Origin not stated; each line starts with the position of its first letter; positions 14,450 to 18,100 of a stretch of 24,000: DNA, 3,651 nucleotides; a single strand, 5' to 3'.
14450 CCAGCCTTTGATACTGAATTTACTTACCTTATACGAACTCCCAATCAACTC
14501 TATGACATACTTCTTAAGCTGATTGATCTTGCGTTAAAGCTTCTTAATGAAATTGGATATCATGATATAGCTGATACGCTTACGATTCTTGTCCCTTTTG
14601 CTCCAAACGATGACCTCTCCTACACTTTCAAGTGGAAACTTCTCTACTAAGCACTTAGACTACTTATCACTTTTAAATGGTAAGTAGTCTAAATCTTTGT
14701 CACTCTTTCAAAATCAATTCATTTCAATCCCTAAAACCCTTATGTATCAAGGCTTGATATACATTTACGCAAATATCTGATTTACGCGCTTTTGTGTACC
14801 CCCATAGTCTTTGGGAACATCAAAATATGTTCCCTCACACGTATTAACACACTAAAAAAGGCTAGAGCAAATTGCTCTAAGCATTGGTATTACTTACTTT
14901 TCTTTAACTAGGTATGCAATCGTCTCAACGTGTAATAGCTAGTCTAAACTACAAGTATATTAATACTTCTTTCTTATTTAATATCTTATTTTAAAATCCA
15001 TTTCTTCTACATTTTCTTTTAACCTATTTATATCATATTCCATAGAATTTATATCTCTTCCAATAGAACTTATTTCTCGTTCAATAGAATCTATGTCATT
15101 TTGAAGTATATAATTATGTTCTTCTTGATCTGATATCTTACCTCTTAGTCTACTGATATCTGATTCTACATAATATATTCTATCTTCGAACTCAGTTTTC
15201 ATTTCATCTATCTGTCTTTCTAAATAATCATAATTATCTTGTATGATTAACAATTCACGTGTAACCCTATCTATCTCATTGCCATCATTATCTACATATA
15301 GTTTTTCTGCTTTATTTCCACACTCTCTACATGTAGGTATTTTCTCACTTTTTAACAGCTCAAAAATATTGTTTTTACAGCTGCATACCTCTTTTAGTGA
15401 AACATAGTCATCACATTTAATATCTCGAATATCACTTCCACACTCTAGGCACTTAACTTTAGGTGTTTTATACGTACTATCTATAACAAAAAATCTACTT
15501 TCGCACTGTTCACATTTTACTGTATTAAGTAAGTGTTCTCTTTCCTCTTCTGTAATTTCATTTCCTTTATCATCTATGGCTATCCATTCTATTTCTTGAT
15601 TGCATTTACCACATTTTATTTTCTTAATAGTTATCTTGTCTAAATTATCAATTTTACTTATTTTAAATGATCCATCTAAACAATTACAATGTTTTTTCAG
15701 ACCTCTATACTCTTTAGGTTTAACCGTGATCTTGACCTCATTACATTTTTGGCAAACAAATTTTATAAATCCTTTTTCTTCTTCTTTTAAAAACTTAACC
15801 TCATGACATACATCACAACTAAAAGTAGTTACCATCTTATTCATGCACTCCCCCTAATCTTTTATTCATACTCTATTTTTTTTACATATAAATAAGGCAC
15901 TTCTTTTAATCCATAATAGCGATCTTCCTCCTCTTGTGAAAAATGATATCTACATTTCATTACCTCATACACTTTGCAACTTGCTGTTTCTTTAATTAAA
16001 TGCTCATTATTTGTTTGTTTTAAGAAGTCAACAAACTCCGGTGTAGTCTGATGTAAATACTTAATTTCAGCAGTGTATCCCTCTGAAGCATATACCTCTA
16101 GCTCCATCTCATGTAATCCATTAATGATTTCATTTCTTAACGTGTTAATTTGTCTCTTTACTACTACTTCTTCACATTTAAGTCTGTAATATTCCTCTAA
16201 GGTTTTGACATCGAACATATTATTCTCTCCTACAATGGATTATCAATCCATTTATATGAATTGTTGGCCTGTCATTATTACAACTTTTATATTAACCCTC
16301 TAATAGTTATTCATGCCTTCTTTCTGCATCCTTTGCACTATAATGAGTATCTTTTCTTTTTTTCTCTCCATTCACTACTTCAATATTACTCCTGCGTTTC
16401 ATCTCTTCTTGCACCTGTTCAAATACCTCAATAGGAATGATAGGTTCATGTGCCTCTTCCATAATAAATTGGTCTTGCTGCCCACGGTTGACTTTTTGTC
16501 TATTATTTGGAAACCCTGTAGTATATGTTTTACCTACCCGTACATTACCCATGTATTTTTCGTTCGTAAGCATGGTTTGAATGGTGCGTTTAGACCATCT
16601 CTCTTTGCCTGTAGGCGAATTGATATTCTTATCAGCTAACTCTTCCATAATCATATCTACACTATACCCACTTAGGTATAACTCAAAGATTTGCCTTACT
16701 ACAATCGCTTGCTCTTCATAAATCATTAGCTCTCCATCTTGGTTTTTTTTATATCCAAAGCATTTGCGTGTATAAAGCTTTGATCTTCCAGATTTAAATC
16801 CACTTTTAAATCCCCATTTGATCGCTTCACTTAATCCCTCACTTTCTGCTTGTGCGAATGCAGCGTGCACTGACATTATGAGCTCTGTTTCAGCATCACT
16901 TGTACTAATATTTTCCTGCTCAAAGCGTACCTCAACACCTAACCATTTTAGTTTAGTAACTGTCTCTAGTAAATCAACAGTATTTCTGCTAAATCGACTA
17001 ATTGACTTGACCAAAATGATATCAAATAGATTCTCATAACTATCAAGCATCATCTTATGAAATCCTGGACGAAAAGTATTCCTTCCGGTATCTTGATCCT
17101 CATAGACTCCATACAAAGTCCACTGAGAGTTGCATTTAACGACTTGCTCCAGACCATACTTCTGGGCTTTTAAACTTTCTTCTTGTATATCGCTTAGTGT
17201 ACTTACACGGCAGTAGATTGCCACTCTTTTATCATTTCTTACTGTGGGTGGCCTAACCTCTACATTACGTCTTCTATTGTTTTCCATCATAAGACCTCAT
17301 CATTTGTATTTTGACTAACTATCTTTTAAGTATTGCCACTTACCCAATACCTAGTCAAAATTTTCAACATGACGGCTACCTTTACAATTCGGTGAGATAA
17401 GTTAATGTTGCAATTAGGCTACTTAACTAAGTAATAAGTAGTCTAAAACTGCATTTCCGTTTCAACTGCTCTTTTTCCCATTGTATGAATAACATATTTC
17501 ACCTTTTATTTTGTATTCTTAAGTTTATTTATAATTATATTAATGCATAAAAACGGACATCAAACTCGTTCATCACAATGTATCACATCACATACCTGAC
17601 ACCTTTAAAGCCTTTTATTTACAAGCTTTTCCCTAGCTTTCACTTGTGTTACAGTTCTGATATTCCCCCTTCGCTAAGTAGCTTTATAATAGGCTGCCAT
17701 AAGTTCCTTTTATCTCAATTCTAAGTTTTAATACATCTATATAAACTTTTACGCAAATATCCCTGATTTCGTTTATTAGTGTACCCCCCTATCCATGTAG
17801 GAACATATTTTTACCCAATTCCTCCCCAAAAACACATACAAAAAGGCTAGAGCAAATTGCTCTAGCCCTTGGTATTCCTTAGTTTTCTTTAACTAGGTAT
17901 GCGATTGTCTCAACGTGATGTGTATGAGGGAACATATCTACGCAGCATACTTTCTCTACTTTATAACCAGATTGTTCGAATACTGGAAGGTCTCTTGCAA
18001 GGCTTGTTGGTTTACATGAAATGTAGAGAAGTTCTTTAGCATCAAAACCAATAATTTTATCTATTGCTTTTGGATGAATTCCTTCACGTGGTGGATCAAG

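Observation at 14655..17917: Diverged direct duplication of the rlmD 3' end and its downstream region brackets a 2.5-kb recombinase module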

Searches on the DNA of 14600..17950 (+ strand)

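Call 8: search_dna_similar(query=window:14600-17950:+, collection=phages, mode=distant)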
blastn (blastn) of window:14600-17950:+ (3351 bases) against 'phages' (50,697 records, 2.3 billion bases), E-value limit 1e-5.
Records with a match: 5; places in all: 5; records where one place covers at least 80% of the query: 0.
Best place of each record, by identity: 80-90% 4; 60-80% 1.
By first word of the organism name: Streptococcus 5.
By host as written in the record: Streptococcus himalayensis HTS2 1; Streptococcus suis SC070807 1; Streptococcus suis SC05017 1; Streptococcus suis SSJ27 1; Streptococcus suis ZKB4 1.
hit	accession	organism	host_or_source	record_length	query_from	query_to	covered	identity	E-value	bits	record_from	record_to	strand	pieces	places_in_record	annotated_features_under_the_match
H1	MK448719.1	Streptococcus phage Javan255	Streptococcus himalayensis HTS2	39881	2290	2409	4%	71.7%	3e-7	64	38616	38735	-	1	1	site-specific recombinase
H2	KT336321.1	Streptococcus phage phiSC070807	Streptococcus suis SC070807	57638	2373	2424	2%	86.5%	1e-6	64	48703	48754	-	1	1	site-specific recombinase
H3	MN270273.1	Streptococcus phage phi-SsuSC05017_rum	Streptococcus suis SC05017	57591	2373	2424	2%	86.5%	1e-6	64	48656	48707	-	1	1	site-specific recombinase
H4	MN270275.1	Streptococcus phage phi-SsuSSJ27_rum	Streptococcus suis SSJ27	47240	2373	2424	2%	86.5%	1e-6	64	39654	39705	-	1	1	site-specific recombinase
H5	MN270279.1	Streptococcus phage phi-SsuZKB4_rum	Streptococcus suis ZKB4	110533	2373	2424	2%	86.5%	1e-6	64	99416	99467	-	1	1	site-specific recombinase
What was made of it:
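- Tried and rejected: The phage collection gave only short recombinase-gene hits (call 8).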

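Call 48: get_annotated_region(hit=H4, flank=8000)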
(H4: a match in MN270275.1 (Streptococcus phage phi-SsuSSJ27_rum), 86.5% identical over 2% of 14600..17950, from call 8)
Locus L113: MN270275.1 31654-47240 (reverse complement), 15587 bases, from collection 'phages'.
description: Streptococcus phage phi-SsuSSJ27_rum, complete genome.
organism: Streptococcus phage phi-SsuSSJ27_rum (NCBI taxid 2664405)
taxonomy: Viruses; Duplodnaviria; Heunggongvirae; Uroviricota; Caudoviricetes
host: Streptococcus suis SSJ27; source: pig; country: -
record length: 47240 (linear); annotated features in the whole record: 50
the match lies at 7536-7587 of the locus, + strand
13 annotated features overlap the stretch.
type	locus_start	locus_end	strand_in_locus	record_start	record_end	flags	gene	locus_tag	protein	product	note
CDS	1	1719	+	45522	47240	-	-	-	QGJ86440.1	phosphoglucomutase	-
CDS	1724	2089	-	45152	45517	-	-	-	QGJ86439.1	histone acetyltransferase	Histone acetyltransferase HPA2 and related acetyltransferases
CDS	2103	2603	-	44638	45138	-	-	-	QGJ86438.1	putative acetyltransferase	-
CDS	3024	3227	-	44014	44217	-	-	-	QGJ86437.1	hypothetical protein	-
CDS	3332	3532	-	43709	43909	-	-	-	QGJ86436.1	hypothetical protein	-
CDS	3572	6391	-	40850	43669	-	-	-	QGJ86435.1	hypothetical protein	-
CDS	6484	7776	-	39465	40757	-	-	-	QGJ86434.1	site-specific recombinase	-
CDS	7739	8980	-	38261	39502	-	-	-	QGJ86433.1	integrase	-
CDS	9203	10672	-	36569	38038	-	-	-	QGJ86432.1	cell wall hydrolase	-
CDS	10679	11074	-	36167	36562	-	-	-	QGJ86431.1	holin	-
CDS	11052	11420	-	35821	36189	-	-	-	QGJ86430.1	hypothetical protein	-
CDS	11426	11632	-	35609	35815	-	-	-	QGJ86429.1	hypothetical protein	-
CDS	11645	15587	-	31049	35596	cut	-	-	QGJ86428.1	hypothetical protein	-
